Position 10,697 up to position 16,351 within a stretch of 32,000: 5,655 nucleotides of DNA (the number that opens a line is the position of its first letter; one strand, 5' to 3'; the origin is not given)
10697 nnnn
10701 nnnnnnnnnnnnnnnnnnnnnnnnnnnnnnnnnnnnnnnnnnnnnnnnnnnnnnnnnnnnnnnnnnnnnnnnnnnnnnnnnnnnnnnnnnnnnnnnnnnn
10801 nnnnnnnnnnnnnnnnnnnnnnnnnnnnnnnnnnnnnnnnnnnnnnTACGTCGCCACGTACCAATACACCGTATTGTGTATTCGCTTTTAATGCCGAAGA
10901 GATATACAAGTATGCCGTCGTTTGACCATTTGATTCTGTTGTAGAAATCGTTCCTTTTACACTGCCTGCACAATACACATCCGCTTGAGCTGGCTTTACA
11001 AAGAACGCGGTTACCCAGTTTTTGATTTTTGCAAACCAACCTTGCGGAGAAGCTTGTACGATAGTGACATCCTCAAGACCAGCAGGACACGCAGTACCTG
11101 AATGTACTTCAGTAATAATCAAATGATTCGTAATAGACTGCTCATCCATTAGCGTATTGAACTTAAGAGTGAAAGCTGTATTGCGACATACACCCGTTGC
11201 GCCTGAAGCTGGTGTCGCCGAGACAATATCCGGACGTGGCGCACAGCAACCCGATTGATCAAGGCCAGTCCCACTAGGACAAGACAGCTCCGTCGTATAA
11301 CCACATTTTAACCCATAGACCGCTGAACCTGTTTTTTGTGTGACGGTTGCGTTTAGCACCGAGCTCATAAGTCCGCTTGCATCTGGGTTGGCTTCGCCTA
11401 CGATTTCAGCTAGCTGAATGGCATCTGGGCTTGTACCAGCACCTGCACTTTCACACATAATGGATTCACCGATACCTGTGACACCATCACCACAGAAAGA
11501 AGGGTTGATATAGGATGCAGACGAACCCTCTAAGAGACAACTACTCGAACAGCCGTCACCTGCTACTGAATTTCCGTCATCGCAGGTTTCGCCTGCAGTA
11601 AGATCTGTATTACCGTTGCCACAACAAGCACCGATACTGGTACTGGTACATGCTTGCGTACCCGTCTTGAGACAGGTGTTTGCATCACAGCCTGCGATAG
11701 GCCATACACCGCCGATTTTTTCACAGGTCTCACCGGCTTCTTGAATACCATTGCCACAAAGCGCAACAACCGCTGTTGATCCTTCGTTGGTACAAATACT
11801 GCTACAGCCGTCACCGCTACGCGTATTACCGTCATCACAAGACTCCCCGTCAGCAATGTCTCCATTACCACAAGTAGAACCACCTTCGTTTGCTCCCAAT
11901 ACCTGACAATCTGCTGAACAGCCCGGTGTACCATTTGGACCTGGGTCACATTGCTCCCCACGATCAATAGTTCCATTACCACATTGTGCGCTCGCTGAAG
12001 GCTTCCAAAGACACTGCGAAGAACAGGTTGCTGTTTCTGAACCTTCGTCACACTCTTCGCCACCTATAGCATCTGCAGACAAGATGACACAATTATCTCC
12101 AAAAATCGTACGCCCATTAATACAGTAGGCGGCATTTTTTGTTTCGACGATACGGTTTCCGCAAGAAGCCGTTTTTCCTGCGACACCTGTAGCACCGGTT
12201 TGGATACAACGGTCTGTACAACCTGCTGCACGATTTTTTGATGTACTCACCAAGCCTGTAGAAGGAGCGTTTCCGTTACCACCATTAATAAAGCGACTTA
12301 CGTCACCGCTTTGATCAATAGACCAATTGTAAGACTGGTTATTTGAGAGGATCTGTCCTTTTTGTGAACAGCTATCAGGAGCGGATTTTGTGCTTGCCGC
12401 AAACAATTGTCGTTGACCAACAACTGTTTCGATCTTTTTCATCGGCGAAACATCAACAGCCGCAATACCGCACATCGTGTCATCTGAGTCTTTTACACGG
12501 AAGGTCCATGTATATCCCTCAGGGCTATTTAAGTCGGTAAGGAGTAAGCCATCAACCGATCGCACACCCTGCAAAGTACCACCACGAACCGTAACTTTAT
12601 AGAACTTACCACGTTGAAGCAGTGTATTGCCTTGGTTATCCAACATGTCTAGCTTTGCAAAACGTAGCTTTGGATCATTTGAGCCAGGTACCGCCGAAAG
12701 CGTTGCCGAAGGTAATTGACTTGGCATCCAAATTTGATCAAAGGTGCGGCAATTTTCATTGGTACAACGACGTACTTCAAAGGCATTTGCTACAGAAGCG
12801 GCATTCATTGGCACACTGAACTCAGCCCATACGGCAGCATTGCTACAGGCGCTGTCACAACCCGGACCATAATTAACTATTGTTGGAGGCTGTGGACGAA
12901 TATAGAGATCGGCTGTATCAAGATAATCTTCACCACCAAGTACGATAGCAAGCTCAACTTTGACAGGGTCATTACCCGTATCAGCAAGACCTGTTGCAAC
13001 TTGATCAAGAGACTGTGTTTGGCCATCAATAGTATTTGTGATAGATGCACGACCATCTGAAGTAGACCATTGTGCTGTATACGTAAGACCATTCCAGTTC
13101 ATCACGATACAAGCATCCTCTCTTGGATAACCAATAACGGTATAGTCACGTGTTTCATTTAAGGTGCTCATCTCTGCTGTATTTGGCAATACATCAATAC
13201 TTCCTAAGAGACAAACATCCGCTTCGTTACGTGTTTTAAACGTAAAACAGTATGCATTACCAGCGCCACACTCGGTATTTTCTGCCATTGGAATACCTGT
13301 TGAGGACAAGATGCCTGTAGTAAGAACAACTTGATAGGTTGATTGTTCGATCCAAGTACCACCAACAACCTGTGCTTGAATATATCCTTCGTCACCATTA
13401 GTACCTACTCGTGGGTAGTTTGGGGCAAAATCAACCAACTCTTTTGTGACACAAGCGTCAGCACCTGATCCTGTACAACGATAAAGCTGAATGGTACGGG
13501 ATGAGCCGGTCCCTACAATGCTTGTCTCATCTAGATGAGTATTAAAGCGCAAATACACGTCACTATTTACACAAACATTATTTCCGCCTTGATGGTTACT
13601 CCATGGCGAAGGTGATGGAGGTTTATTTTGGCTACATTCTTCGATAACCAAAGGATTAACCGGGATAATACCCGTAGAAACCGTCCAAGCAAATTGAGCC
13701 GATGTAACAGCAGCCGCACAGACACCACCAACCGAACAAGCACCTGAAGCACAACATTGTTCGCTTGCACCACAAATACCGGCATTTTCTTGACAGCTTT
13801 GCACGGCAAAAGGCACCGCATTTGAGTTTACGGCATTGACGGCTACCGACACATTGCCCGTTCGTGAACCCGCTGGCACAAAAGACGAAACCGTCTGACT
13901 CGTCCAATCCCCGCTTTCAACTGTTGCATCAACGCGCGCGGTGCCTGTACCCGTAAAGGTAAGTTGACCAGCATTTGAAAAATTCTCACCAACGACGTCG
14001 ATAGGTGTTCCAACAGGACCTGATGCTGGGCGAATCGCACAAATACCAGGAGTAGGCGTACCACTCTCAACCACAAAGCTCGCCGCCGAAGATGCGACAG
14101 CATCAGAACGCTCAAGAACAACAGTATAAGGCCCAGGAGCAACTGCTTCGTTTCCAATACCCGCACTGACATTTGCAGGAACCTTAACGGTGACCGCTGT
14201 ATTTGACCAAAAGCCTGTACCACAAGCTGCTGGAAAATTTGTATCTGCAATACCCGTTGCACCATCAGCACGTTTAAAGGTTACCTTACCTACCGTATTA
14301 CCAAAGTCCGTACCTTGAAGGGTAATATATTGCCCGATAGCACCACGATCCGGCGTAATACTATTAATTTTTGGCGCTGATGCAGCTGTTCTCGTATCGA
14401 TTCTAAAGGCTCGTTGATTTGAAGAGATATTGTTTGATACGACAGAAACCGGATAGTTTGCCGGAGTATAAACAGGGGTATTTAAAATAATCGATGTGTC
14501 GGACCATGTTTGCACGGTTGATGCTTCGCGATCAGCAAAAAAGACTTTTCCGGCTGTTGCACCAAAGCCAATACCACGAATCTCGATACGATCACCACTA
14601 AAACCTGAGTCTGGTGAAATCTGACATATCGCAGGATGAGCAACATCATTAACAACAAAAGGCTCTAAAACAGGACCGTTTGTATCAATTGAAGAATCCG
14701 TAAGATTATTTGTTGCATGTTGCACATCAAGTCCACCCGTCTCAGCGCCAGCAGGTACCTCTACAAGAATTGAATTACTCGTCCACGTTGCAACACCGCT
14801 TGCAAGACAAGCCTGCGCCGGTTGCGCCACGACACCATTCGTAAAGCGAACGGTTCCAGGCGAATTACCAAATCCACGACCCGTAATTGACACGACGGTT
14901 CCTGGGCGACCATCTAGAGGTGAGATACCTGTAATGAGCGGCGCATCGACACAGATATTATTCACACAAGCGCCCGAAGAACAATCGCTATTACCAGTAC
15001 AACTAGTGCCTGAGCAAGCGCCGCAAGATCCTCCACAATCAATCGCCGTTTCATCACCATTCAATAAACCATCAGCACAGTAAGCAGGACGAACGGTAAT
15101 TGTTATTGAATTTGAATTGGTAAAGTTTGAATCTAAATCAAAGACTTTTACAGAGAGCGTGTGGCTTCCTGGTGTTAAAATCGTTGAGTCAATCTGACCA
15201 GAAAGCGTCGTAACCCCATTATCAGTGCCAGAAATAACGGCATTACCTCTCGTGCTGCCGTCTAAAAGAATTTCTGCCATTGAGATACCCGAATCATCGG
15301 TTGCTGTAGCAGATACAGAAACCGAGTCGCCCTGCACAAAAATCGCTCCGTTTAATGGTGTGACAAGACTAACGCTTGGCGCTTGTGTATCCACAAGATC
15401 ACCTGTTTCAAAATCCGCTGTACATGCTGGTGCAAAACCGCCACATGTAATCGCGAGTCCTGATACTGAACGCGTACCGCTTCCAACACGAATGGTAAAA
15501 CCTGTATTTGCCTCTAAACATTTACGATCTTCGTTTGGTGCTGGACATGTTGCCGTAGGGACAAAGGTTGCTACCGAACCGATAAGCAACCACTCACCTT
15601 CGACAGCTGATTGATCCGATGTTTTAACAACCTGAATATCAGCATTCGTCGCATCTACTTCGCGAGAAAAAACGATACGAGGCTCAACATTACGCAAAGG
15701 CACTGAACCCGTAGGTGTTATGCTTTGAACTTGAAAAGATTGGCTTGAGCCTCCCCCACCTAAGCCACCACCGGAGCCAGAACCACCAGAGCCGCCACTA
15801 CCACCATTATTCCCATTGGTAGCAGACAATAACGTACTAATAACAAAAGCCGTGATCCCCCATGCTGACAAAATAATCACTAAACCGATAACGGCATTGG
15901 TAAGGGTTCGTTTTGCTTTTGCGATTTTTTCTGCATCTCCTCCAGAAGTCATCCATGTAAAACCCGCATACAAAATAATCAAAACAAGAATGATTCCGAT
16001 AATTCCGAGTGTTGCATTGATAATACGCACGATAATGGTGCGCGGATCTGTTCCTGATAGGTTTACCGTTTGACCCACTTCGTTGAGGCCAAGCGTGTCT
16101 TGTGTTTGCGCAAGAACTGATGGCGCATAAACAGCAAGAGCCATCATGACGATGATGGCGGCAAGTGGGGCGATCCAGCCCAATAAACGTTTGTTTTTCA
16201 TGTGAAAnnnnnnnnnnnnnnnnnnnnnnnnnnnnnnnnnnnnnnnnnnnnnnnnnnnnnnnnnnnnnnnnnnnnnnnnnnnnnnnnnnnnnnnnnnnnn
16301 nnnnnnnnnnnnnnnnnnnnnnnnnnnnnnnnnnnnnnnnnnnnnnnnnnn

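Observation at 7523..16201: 2892-aa uninterrupted giant gene with a mosaic eukaryote-like and bacterial adhesion domain architecture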

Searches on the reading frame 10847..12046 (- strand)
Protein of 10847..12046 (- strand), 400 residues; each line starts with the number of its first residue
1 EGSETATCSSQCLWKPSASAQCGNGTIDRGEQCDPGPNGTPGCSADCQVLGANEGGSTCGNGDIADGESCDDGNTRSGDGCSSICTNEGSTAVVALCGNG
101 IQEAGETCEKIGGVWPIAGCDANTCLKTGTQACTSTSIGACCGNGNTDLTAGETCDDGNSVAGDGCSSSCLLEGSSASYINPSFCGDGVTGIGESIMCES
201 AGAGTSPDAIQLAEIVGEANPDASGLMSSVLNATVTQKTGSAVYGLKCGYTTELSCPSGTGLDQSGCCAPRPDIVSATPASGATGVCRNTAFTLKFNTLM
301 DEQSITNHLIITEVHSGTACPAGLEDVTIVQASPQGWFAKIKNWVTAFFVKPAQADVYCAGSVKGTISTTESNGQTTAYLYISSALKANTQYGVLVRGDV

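Call 9: search_protein_families(library=pfam, proteins=[window:10847-12046:-], max_evalue=5)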
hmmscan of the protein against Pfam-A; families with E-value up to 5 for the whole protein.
window:10847-12046:- (400 aa): 2 families
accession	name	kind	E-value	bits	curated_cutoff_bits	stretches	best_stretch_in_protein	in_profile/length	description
PF13205.12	Big_5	-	7.4e-11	43.1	23.6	2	271-323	4-57/105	Bacterial Ig-like domain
PF13948.11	DUF4215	-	3.2e-05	24.6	27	2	57-85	19-46/47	Domain of unknown function (DUF4215)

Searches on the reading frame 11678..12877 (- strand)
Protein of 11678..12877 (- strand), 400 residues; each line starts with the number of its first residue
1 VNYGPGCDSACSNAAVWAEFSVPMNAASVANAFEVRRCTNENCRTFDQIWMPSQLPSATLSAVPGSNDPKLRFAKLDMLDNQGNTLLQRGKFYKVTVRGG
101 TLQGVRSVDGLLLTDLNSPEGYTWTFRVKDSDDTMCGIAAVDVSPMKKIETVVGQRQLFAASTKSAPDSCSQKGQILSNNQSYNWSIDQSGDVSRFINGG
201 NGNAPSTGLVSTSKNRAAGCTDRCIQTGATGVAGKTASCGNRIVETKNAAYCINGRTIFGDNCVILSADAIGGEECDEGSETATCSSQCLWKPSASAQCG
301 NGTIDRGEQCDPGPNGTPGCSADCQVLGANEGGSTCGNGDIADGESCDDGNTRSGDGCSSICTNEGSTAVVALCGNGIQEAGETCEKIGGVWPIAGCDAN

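Call 9: search_protein_families(library=pfam, proteins=[window:11678-12877:-], max_evalue=5)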
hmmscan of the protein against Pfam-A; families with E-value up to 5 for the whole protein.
window:11678-12877:- (400 aa): 1 family
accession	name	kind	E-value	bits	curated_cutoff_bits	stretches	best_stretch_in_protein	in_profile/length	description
PF13948.11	DUF4215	-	2.7e-06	28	27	2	334-362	19-46/47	Domain of unknown function (DUF4215)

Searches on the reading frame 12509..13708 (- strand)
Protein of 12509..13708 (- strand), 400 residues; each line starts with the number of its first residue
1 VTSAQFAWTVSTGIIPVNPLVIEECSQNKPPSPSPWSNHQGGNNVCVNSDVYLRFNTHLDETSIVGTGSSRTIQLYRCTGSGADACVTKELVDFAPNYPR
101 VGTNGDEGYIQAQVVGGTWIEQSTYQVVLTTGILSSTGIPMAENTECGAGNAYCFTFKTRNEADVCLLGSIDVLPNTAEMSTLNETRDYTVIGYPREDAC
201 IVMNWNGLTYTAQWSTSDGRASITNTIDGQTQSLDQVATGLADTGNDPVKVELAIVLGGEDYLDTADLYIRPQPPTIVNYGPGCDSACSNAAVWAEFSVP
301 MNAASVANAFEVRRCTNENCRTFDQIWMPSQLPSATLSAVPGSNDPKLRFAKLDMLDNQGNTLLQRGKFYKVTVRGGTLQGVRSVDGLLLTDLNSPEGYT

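Call 9: search_protein_families(library=pfam, proteins=[window:12509-13708:-], max_evalue=5)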
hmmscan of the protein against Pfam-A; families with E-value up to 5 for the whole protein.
window:12509-13708:- (400 aa): 1 family
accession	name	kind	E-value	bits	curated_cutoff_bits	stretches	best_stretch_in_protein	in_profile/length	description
PF13205.12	Big_5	-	0.0004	21.5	23.6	1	40-157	14-103/105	Bacterial Ig-like domain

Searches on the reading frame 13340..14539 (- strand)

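Call 9: search_protein_families(library=pfam, proteins=[window:13340-14539:-], max_evalue=5)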
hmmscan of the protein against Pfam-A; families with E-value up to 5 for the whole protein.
window:13340-14539:- (400 aa): 1 family
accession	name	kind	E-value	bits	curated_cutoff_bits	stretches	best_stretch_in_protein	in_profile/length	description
PF01833.30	TIG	-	2.7e-14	53.3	20.9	3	56-155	1-82/84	IPT/TIG domain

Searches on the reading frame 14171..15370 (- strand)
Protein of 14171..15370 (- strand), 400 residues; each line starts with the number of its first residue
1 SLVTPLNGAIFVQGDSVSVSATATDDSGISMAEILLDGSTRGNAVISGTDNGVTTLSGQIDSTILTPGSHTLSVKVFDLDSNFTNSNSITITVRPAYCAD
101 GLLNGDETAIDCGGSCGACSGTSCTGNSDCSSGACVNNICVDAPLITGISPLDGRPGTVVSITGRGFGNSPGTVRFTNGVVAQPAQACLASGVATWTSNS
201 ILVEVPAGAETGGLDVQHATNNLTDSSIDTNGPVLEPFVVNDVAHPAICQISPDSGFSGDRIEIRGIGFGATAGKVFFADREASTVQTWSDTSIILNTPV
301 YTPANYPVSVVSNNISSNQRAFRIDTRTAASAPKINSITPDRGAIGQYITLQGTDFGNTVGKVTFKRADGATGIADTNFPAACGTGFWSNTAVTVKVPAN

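Call 9: search_protein_families(library=pfam, proteins=[window:14171-15370:-], max_evalue=5)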
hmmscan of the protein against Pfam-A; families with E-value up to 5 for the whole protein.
window:14171-15370:- (400 aa): 4 families
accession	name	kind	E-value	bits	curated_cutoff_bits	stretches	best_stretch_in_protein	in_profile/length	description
PF01833.30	TIG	-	1.4e-21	76.7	20.9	3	246-322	1-82/84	IPT/TIG domain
PF17957.7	Big_7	-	1.3e-10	42.2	24.1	1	1-74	4-70/70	Bacterial Ig domain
PF16640.11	Big_3_5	-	0.039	14.9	35.5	2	11-93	8-87/88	Bacterial Ig-like domain (group 3)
PF21164.2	Dumpy_DPY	-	0.049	14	27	1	124-142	4-23/24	Dumpy, DPY module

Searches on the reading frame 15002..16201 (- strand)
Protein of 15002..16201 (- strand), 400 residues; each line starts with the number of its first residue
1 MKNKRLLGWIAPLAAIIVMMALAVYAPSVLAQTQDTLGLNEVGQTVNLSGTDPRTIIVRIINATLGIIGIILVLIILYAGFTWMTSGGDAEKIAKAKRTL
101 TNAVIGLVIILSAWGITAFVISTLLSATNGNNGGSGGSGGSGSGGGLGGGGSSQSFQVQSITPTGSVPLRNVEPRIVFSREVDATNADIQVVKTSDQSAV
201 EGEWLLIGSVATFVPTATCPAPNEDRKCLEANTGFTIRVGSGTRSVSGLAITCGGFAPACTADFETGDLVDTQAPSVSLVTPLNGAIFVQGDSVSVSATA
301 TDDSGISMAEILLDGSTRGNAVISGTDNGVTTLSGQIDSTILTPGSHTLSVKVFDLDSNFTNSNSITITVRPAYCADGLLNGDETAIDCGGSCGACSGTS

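Call 9: search_protein_families(library=pfam, proteins=[window:15002-16201:-], max_evalue=5)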
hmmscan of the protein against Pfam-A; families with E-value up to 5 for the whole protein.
window:15002-16201:- (400 aa): 7 families
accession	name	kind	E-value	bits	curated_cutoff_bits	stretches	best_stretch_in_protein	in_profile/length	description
PF18895.5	T4SS_pilin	-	6.9e-13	48.9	26.6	1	54-119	6-70/71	Type IV secretion system pilin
PF17957.7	Big_7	-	8.4e-13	49.2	24.1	1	275-351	1-70/70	Bacterial Ig domain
PF04956.18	TrbC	-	2.3e-05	25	27.9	1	12-117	11-95/98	TrbC/VIRB2 pilin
PF13205.12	Big_5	-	0.0032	18.6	23.6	1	156-248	5-92/105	Bacterial Ig-like domain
PF13572.11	DUF4134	-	0.08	13.7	26.5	1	17-75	2-59/93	Domain of unknown function (DUF4134)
PF04746.17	DUF575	-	0.087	13.5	25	1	54-97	6-49/101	Protein of unknown function (DUF575)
PF05858.17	BIV_Env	-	0.46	9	20.8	1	9-74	103-166/548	Bovine immunodeficiency virus surface protein (SU)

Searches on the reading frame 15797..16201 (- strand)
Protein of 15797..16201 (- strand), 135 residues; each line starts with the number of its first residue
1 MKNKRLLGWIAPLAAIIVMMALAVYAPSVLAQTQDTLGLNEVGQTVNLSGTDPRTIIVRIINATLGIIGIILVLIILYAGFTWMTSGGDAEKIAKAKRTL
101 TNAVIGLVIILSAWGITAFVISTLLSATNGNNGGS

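Call 77: find_homologous_proteins(query=window:15797-16201:-, max_evalue=0.00001)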
Query window:15797-16201:- (135 aa): 31 proteins with E <= 0.00001 among 96 candidates.
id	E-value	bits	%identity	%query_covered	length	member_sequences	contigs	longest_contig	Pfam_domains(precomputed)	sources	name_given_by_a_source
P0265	4.5e-37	145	79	68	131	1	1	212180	-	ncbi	ncbi:MAG: hypothetical protein U0487_00685 [Patescibacteria group bacterium]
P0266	2.0e-32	130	69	73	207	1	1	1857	PF18895.6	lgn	-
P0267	4.5e-28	116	55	89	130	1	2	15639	PF18895.6,PF04956.19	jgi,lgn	jgi:hypothetical protein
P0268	1.4e-22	98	51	81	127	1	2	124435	PF18895.6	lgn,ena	-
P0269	3.0e-22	97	49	75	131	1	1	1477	PF18895.6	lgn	-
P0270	2.2e-21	94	52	76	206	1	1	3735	PF18895.6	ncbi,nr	ncbi:MAG: Ig-like domain-containing protein, partial [Candidatus Uhrbacteria bacterium]|nr:Ig-like d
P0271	3.9e-21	93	51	71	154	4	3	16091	PF18895.6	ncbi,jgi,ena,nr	ncbi:MAG TPA: hypothetical protein PK295_02360 [Candidatus Magasanikbacteria bacterium]|nr:hypotheti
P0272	1.2e-20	92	44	84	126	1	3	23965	PF18895.6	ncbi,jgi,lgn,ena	-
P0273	2.9e-20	91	45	86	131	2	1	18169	PF18895.6,PF04956.19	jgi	-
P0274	1.9e-19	88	52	79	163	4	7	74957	PF18895.6,PF04956.19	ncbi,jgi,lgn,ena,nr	ncbi:MAG TPA: pilin [Patescibacteria group bacterium]|nr:pilin [Patescibacteria group bacterium]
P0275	2.5e-19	88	48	67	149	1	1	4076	PF18895.6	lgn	-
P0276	4.1e-19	87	42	82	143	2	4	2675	PF18895.6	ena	-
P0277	1.3e-18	85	45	76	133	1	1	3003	PF18895.6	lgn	-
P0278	1.0e-17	82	45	76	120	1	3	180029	PF18895.6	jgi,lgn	jgi:hypothetical protein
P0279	3.9e-17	80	47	90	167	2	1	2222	PF18895.6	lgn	-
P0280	4.7e-17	80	46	68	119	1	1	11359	PF18895.6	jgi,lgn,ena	-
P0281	5.9e-17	80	52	56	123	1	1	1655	PF18895.6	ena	-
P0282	6.1e-17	80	49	65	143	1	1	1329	PF18895.6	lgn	-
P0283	1.2e-16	79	45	70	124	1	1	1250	PF18895.6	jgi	jgi:cytochrome bd-type quinol oxidase subunit 2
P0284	9.8e-16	76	42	81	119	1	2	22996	PF18895.6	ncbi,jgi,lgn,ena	ncbi:MAG: hypothetical protein WCW66_06320 [Patescibacteria group bacterium]|jgi:hypothetical protei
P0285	1.7e-15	75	53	58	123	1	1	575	PF18895.6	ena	-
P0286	2.3e-15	75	53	58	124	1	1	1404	PF18895.6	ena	-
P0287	3.2e-15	74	40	76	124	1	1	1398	PF18895.6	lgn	-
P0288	5.3e-15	74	44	84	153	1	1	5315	PF18895.6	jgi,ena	-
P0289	6.1e-15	73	45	70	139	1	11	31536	PF18895.6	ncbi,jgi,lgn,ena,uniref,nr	ncbi:hypothetical protein A2480_01055 [Candidatus Uhrbacteria bacterium RIFOXYC2_FULL_47_19]|uniref:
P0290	1.1e-14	72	47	78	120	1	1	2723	PF18895.6,PF04956.19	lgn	-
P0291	1.8e-14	72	38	87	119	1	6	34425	PF18895.6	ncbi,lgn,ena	ncbi:MAG: hypothetical protein AAB445_01880 [Patescibacteria group bacterium]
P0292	3.6e-14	71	39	79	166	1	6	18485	PF18895.6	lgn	-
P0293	1.4e-13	69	41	91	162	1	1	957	PF18895.6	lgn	-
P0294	4.3e-13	67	38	87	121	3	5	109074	PF18895.6,PF04956.19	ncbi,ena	-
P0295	1.1e-12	66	47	53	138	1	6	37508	PF18895.6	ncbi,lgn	-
